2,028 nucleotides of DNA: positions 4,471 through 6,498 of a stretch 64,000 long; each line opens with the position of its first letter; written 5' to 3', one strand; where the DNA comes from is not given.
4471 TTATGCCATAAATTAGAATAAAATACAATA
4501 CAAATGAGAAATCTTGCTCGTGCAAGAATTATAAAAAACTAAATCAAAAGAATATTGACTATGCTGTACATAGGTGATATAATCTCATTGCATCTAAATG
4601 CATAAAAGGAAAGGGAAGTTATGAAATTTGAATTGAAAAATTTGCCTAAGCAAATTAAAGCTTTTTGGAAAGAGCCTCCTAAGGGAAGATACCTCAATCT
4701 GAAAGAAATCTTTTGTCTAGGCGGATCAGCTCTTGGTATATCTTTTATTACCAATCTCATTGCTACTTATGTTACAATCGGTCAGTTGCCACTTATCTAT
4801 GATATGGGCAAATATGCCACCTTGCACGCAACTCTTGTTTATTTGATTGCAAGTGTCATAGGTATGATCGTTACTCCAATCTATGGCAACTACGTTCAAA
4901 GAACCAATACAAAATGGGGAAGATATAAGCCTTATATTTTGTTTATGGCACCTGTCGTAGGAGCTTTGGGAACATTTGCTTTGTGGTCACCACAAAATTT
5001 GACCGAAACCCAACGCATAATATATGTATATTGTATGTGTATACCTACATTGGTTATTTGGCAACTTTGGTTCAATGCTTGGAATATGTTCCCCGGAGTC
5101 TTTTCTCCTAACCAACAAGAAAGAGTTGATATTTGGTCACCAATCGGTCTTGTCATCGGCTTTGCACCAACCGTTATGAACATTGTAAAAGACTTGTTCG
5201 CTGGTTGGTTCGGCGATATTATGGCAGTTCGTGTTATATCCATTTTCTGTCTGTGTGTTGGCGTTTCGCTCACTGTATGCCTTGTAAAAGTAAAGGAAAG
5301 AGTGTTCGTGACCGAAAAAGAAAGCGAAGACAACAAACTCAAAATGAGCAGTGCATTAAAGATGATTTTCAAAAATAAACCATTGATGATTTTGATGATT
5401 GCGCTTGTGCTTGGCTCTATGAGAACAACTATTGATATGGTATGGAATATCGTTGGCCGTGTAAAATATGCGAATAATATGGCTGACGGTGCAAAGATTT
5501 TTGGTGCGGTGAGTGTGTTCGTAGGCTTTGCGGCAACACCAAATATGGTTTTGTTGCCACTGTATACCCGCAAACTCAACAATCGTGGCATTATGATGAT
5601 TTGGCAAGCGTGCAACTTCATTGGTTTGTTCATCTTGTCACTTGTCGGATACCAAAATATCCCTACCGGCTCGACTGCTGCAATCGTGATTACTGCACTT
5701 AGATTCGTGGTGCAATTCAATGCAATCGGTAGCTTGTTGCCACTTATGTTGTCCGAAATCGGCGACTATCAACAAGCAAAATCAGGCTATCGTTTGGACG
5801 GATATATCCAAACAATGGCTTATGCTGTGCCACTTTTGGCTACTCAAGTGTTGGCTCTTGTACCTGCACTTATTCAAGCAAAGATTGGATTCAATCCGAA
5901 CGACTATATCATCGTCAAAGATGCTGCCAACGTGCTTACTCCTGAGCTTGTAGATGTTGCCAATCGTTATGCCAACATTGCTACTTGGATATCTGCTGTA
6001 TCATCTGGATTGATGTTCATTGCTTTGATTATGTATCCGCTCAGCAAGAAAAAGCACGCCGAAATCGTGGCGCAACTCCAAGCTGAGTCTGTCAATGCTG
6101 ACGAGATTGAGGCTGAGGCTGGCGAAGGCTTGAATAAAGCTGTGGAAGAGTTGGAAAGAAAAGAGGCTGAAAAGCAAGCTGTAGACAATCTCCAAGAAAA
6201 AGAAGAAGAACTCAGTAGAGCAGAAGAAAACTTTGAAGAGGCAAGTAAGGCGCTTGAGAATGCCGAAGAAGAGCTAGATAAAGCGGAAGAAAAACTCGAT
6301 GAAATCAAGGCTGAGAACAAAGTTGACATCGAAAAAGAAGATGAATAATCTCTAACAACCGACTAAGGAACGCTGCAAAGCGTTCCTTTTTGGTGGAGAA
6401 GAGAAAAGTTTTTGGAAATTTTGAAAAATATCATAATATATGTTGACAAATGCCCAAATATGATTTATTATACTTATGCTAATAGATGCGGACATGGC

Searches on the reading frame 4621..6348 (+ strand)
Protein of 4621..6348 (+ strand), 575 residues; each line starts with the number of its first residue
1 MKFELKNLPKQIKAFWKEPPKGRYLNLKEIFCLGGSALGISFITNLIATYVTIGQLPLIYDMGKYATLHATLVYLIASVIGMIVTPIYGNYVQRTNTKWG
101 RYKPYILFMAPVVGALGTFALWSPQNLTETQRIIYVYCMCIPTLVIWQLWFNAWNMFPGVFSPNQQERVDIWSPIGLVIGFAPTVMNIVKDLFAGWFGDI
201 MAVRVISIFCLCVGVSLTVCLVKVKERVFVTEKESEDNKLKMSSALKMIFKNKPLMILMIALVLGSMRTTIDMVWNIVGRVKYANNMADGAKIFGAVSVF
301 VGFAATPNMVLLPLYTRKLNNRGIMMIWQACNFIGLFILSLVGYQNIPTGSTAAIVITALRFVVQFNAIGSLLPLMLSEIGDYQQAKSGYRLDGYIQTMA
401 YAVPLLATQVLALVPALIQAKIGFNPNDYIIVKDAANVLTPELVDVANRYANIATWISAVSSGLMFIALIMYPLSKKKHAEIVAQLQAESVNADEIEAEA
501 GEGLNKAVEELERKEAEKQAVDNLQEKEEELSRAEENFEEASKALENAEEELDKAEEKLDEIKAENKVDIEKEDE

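Call 33: search_protein_families(library=pfam, proteins=[window:4621-6348:+], max_evalue=0.00001)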
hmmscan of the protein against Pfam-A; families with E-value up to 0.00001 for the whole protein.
window:4621-6348:+ (575 aa): 1 family
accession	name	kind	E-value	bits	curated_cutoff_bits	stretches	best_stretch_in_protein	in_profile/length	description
PF13347.12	MFS_2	-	1.4e-22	80.3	27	1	39-475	8-426/427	MFS/sugar transport protein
